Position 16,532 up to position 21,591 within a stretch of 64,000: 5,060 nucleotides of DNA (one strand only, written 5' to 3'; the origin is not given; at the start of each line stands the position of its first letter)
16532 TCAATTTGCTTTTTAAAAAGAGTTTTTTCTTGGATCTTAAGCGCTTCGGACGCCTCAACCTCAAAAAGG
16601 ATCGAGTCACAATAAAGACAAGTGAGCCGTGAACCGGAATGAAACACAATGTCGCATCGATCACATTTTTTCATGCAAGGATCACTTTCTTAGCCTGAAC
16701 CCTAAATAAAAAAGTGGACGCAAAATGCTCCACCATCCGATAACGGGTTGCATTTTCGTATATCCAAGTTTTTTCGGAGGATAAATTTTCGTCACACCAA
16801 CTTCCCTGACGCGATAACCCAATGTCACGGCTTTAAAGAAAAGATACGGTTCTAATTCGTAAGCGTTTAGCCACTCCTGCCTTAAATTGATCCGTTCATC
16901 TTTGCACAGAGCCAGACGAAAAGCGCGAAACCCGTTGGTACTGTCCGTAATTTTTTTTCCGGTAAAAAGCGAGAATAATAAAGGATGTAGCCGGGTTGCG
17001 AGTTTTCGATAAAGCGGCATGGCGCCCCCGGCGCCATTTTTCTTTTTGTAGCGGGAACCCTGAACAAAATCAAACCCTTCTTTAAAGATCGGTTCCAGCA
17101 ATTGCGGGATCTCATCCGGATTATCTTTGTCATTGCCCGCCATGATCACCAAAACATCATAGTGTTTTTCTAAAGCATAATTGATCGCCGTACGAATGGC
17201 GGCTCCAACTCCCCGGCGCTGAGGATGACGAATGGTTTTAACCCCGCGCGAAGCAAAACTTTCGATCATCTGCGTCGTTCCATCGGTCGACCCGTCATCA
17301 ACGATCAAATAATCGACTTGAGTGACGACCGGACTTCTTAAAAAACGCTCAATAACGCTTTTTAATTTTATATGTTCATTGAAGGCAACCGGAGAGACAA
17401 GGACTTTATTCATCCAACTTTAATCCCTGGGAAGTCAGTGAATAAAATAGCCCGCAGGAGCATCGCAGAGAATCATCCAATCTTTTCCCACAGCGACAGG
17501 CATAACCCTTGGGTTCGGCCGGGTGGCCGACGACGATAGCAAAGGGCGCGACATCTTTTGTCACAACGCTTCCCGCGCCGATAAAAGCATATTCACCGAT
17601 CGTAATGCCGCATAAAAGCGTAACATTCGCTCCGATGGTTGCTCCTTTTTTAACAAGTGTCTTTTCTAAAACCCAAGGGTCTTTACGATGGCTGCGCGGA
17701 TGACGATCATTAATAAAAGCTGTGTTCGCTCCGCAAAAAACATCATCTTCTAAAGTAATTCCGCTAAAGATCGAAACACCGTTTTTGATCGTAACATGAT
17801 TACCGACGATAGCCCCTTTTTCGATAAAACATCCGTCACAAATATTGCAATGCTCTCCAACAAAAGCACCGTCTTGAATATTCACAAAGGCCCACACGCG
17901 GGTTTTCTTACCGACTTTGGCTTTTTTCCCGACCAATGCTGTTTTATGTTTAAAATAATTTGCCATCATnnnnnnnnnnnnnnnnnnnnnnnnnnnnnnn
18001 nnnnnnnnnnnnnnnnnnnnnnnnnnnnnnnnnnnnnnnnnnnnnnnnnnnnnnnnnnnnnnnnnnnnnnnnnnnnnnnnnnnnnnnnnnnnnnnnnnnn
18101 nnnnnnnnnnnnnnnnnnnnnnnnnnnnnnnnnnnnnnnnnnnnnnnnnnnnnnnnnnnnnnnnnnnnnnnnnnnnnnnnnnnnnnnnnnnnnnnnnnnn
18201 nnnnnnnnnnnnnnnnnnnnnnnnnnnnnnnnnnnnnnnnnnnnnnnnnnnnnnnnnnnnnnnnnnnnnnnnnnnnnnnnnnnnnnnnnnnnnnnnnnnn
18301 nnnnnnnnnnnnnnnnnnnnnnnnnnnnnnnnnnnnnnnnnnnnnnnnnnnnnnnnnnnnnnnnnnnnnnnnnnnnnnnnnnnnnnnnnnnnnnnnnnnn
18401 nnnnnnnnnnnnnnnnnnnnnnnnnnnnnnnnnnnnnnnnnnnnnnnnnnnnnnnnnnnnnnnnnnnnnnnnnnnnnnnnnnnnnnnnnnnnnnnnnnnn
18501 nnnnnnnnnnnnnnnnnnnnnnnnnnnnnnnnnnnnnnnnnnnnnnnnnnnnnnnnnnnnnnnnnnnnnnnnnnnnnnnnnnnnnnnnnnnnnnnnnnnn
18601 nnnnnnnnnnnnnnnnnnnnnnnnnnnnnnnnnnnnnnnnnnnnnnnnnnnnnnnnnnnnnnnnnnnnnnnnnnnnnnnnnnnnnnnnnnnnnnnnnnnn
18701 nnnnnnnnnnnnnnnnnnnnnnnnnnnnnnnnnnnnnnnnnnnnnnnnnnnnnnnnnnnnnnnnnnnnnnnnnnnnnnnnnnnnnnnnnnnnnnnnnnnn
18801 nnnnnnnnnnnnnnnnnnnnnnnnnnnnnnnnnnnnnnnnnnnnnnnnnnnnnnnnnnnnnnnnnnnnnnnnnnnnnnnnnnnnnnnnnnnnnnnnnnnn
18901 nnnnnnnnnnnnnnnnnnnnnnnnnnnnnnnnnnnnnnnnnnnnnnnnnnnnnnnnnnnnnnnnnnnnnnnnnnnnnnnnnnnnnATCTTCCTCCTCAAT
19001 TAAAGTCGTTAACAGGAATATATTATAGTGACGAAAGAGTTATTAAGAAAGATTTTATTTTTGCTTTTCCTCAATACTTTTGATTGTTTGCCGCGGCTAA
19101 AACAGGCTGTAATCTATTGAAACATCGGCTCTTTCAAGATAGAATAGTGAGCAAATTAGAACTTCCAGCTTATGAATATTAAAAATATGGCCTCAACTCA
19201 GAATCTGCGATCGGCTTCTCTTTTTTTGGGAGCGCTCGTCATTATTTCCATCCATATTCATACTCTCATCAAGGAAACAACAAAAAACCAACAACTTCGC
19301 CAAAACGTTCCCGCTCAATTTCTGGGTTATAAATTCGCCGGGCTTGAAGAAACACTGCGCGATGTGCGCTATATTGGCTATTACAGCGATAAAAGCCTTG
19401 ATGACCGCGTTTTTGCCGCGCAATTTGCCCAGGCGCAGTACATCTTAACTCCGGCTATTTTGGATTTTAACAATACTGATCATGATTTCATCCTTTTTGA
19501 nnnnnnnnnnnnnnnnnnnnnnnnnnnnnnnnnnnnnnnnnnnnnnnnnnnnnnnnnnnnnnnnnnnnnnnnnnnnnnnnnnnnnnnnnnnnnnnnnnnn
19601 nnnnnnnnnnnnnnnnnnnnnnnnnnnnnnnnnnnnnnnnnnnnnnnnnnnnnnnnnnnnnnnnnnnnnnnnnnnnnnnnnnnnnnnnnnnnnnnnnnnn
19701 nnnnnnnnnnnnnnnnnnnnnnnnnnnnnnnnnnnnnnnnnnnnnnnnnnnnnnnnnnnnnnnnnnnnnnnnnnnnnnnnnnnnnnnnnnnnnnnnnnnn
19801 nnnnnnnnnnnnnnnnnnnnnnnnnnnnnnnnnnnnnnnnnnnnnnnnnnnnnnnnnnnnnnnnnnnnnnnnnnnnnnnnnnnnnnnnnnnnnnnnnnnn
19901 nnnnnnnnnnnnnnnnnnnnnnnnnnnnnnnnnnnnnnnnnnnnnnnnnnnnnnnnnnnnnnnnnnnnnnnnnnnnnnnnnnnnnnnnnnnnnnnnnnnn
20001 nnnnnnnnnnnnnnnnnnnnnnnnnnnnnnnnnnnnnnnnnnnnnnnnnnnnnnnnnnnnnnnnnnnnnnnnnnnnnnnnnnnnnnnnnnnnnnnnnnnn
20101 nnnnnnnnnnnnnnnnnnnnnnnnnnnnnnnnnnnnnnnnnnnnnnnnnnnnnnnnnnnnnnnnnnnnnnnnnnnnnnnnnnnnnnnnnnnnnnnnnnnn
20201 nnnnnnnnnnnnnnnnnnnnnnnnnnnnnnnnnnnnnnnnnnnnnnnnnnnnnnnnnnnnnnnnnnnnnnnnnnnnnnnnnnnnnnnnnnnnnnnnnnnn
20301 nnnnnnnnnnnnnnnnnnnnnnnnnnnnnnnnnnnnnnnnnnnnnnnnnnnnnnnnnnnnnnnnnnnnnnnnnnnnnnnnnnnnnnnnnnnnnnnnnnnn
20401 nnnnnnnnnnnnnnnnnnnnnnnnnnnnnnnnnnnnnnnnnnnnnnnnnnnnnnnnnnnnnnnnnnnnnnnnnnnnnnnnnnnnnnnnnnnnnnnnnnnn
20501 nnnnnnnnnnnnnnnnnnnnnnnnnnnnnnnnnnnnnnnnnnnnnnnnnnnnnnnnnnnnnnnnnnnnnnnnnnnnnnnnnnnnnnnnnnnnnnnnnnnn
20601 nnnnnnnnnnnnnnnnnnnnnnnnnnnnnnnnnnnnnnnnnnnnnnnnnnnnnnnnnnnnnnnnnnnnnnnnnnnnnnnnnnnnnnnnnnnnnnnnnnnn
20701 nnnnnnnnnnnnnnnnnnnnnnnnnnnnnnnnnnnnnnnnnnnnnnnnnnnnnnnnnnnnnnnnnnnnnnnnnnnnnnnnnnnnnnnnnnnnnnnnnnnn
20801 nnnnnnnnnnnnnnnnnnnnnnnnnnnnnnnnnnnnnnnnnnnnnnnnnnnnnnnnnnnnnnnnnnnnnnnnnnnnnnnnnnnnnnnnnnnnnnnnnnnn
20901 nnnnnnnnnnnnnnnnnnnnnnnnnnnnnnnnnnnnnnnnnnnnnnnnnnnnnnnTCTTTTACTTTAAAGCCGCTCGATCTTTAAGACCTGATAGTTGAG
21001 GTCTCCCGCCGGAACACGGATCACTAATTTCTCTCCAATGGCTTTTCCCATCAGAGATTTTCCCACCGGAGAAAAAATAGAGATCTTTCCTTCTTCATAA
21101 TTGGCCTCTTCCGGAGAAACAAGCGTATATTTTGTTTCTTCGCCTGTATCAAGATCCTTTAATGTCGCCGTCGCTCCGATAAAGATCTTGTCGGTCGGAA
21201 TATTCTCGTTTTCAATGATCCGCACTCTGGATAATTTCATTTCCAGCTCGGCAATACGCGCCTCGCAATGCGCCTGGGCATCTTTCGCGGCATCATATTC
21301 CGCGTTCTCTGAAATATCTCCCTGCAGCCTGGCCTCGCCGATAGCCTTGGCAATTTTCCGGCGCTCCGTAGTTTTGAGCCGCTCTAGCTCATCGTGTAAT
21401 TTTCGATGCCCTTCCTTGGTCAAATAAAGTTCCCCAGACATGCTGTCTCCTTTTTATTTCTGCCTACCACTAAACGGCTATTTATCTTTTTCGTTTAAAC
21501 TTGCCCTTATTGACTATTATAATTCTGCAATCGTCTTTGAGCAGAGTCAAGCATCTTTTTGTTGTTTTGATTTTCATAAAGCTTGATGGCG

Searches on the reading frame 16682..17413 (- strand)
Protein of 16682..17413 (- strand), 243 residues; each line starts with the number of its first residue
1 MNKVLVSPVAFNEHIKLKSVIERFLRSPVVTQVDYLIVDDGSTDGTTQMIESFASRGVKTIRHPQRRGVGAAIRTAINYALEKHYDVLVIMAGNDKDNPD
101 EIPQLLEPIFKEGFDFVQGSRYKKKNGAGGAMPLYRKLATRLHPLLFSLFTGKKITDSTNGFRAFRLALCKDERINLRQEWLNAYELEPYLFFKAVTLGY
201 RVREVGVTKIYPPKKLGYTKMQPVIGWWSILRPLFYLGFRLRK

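Call 7: search_protein_families(library=pfam, proteins=[window:16682-17413:-], max_evalue=0.01)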
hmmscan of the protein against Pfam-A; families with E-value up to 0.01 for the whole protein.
window:16682-17413:- (243 aa): 2 families
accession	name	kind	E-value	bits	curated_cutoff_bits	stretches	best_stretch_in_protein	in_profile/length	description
PF00535.33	Glycos_transf_2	-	1e-20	74.8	23.3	1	10-170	6-164/168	Glycosyl transferase family 2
PF13641.12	Glyco_tranf_2_3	-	0.0024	18.4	27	1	9-173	8-174/230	Glycosyltransferase like family 2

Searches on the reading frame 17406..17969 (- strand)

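Call 7: search_protein_families(library=pfam, proteins=[window:17406-17969:-], max_evalue=0.01)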
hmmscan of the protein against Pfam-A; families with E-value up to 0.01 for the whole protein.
window:17406-17969:- (187 aa): 5 families
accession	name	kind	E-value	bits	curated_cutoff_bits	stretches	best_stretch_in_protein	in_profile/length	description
PF00132.30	Hexapep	-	3.7e-16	58.5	27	3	104-138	2-36/36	Bacterial transferase hexapeptide (six repeats)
PF25084.1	LbH_EIF2B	-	2.7e-08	34.2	54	1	17-83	39-103/105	EIF2B subunit epsilon LbH domain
PF14602.12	Hexapep_2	-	1.1e-07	31.9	27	1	109-138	7-34/34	Hexapeptide repeat of succinyl-transferase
PF25247.1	LbH_GLGC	-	0.0017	18.7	27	0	40-121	15-102/135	GLGC left-handed parallel beta-helix domain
PF25087.1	GMPPB_C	-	0.0068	16.5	39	0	48-125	6-78/110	GMPPB C-terminal domain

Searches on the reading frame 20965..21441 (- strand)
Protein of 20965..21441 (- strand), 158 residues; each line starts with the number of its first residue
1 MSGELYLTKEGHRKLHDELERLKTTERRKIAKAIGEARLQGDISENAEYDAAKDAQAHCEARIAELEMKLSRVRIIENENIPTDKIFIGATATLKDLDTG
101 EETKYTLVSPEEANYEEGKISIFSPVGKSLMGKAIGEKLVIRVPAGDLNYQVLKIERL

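Call 70: search_protein_families(library=pfam, proteins=[window:20965-21441:-], max_evalue=0.001)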
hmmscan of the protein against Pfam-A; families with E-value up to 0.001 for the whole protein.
window:20965-21441:- (158 aa): 2 families
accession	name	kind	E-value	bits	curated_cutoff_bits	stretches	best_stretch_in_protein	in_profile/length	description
PF03449.20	GreA_GreB_N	-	7.8e-28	96.9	24.5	1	6-75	2-71/71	Transcription elongation factor, N-terminal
PF01272.25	GreA_GreB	-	4.6e-27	94.2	26.9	1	82-156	2-76/77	Transcription elongation factor, GreA/GreB, C-term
